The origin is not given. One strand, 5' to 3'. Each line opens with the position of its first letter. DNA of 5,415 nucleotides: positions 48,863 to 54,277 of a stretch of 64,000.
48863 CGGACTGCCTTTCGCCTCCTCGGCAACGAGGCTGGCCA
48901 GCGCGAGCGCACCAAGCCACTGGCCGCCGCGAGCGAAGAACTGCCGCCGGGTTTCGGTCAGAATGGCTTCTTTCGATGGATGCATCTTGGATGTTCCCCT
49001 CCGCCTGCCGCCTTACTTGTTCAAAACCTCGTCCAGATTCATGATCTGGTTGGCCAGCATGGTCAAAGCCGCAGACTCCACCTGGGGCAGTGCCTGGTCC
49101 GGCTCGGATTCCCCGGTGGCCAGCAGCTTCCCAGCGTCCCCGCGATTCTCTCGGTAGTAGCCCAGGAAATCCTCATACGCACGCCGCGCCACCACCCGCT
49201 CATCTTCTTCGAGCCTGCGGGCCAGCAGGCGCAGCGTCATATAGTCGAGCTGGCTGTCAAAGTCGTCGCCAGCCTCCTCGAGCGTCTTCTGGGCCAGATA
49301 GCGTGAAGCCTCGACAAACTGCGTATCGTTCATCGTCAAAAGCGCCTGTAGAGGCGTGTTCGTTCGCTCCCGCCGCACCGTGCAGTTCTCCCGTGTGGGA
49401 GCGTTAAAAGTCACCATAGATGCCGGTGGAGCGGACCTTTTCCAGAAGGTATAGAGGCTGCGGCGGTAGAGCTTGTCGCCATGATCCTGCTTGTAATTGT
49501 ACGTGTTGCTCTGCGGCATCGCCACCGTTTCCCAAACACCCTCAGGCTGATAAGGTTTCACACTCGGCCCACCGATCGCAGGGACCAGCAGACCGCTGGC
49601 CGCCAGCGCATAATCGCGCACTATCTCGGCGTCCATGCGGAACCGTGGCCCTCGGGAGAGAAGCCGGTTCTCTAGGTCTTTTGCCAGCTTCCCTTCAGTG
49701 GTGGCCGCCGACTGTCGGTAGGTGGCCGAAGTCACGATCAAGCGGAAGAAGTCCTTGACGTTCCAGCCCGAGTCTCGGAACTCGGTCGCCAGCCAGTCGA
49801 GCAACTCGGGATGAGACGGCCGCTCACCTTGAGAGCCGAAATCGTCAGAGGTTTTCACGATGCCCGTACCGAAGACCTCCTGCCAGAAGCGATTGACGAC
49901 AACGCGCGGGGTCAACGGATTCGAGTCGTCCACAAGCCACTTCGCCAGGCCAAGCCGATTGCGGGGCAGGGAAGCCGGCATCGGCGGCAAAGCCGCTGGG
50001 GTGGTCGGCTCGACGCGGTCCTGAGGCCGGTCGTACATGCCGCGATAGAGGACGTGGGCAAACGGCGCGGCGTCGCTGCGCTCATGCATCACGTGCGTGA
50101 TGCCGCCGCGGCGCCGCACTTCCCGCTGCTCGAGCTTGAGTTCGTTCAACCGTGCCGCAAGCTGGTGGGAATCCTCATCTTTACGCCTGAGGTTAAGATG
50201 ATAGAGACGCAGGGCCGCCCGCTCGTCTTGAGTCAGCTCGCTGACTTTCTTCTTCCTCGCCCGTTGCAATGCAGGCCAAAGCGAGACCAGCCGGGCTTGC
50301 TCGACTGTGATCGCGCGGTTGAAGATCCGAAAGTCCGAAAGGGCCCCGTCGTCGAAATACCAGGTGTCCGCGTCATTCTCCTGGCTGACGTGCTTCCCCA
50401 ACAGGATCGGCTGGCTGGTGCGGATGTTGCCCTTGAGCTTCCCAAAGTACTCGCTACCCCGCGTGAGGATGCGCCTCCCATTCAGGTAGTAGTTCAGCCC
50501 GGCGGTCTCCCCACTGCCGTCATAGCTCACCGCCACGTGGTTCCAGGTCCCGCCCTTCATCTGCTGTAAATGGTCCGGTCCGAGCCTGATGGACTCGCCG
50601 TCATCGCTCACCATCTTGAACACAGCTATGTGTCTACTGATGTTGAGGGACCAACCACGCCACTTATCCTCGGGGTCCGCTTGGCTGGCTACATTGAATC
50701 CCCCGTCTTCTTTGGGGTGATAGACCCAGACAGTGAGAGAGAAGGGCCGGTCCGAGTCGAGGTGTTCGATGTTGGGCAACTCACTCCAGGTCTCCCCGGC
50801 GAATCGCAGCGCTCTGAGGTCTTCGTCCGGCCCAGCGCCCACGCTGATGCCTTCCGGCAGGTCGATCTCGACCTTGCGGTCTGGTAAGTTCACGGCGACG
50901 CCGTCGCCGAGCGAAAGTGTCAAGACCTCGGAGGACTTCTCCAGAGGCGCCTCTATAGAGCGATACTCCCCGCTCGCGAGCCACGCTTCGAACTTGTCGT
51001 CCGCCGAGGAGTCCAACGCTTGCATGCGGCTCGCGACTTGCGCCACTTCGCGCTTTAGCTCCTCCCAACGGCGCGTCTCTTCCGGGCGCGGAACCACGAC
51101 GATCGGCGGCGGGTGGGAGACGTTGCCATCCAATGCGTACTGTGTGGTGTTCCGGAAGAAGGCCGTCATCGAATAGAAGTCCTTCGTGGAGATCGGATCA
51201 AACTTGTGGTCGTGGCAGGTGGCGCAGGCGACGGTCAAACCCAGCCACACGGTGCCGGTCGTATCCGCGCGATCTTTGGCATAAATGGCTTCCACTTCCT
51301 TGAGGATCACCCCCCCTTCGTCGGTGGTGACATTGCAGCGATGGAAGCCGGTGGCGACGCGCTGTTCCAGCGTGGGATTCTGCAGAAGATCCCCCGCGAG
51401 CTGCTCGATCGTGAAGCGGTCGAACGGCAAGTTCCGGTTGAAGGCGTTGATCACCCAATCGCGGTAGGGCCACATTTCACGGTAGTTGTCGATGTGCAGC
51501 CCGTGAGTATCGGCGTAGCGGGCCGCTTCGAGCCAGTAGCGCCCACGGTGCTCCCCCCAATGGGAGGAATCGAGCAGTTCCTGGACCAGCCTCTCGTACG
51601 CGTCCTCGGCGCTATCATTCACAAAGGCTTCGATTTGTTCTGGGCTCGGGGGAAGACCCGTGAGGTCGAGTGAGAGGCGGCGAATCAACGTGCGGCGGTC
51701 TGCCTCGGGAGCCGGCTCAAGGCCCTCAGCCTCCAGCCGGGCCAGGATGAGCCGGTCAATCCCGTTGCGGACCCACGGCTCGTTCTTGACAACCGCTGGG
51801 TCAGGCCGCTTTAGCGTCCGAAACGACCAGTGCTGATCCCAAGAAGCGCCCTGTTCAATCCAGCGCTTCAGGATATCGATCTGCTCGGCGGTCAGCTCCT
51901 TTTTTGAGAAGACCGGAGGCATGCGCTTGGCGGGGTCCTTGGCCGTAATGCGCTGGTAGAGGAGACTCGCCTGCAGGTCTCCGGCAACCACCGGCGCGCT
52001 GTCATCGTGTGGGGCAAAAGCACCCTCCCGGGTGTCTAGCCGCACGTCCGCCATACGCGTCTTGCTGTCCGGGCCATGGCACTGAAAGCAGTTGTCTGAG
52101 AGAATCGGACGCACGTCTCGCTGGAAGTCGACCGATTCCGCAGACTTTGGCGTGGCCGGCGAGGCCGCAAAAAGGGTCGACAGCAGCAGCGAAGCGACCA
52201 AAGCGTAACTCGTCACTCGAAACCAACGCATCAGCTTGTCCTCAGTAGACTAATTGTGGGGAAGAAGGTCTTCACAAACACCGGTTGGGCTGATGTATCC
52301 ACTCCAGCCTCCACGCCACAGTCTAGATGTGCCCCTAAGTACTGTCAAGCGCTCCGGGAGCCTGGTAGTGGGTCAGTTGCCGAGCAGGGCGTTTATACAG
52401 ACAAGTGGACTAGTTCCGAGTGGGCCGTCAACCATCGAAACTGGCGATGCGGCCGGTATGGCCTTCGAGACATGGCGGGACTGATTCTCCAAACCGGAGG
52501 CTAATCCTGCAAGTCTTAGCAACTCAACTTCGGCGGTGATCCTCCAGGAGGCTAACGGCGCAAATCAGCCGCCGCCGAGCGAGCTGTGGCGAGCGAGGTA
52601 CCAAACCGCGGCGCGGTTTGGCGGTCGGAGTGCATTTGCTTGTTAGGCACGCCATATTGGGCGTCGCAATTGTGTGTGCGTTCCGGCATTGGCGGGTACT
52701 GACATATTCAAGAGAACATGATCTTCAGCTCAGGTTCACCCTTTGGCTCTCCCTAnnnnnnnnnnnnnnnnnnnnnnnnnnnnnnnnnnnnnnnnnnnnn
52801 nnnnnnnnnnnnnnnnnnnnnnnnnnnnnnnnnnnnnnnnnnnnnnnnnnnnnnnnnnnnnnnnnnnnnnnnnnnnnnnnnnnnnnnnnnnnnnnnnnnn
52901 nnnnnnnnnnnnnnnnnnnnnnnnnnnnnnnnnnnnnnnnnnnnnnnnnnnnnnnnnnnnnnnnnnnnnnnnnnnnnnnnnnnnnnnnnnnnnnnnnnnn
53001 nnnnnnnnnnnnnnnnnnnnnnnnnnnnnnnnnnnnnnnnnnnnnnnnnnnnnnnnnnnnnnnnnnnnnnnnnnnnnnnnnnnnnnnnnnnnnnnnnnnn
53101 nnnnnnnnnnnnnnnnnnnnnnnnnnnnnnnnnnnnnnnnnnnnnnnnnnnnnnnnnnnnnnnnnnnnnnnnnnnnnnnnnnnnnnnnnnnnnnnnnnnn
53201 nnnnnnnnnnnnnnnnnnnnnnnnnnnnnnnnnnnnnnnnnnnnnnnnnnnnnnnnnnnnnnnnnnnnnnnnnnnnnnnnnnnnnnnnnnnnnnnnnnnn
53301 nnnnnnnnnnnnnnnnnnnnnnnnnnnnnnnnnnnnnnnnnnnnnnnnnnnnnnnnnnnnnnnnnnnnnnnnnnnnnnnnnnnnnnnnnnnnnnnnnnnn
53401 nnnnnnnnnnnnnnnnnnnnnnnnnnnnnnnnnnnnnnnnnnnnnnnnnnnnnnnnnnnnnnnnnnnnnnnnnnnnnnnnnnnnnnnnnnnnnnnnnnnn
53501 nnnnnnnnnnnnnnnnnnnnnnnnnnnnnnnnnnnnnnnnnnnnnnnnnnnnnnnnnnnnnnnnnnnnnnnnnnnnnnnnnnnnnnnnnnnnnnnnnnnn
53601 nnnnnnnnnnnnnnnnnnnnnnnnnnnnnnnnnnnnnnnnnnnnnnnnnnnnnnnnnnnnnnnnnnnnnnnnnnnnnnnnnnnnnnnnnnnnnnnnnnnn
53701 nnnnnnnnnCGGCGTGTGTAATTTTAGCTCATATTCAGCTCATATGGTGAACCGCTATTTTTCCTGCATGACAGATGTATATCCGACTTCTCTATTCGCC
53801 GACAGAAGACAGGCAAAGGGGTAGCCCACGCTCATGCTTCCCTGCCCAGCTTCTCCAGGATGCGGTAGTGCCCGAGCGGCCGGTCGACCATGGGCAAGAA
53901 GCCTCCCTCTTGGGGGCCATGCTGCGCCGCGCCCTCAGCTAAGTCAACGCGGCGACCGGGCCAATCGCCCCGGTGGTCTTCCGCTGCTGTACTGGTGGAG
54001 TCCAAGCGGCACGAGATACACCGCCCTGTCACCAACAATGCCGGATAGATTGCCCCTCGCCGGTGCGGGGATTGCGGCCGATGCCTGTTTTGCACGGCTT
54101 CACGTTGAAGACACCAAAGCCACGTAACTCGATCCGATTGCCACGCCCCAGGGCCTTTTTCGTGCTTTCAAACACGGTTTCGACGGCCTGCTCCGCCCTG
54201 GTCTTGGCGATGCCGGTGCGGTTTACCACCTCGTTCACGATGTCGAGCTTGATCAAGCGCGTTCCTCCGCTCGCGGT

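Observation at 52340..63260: Mosaic palindrome-containing repeat family at four intergenic sites, all in one orientation, delimiting multi-gene blocks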

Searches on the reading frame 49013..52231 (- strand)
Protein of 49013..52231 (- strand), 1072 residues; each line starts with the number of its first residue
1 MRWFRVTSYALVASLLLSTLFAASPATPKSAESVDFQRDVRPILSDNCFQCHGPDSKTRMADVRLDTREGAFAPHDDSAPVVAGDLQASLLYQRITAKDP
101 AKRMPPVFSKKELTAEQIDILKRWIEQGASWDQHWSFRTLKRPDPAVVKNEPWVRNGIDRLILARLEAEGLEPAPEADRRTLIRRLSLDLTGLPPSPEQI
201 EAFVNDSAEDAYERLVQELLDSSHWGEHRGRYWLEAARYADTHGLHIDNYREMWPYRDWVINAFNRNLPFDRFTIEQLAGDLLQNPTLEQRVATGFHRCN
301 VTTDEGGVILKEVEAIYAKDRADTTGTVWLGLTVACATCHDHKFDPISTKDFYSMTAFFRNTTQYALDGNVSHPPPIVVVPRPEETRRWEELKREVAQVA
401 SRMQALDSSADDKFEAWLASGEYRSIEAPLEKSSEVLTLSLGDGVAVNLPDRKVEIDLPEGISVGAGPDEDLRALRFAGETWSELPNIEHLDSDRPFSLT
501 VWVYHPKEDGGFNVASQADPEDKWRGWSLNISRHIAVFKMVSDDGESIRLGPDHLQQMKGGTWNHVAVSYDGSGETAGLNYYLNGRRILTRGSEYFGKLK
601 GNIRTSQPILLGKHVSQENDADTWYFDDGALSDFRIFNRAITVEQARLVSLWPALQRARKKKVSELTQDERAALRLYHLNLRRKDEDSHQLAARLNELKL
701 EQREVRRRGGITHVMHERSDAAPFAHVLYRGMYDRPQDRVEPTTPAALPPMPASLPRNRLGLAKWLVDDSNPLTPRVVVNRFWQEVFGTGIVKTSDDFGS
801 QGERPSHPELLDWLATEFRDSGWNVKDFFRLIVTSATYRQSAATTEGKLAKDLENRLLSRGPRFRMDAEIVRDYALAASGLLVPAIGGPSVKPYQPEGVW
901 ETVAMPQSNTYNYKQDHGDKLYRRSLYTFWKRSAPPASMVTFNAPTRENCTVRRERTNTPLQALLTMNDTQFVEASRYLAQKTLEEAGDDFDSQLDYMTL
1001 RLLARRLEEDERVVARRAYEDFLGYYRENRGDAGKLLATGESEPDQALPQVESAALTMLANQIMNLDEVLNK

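Call 17: search_protein_families(library=pfam, proteins=[window:49013-52231:-], max_evalue=0.01)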
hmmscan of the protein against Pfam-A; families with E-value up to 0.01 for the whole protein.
window:49013-52231:- (1072 aa): 6 families
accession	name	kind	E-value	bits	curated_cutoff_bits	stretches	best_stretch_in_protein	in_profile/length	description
PF07587.16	PSD1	-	4.2e-99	331.3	28.5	1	758-1017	1-242/244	Protein of unknown function (DUF1553)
PF07583.16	PSCyt2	-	1.2e-85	287.1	29.8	1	158-363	2-208/209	Protein of unknown function (DUF1549)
PF07635.16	PSCyt1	-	1.4e-14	54.9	22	1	48-106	1-57/59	Planctomycete cytochrome C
PF13385.13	Laminin_G_3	-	4.2e-13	50.1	27.6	1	479-645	3-149/151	Concanavalin A-like lectin/glucanases superfamily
PF13442.11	Cytochrome_CBB3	-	0.00049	20.8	27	0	43-125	9-68/68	Cytochrome C oxidase, cbb3-type, subunit III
PF00034.26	Cytochrom_C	-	0.0069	18.1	21.3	0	45-127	9-88/90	Cytochrome c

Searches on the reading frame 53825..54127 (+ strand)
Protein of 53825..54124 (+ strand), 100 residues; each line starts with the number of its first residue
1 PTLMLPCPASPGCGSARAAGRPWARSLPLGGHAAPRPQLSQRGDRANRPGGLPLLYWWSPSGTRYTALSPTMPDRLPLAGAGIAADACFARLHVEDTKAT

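Call 17: search_protein_families(library=pfam, proteins=[window:53834-54127:+], max_evalue=0.01)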
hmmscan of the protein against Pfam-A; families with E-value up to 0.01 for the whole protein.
window:53834-54127:+ (97 aa): 0 families

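Call 20: search_protein_families(library=pfam, proteins=[window:53825-54124:+], max_evalue=0.01)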
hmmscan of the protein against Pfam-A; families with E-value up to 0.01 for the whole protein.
window:53825-54124:+ (100 aa): 0 families
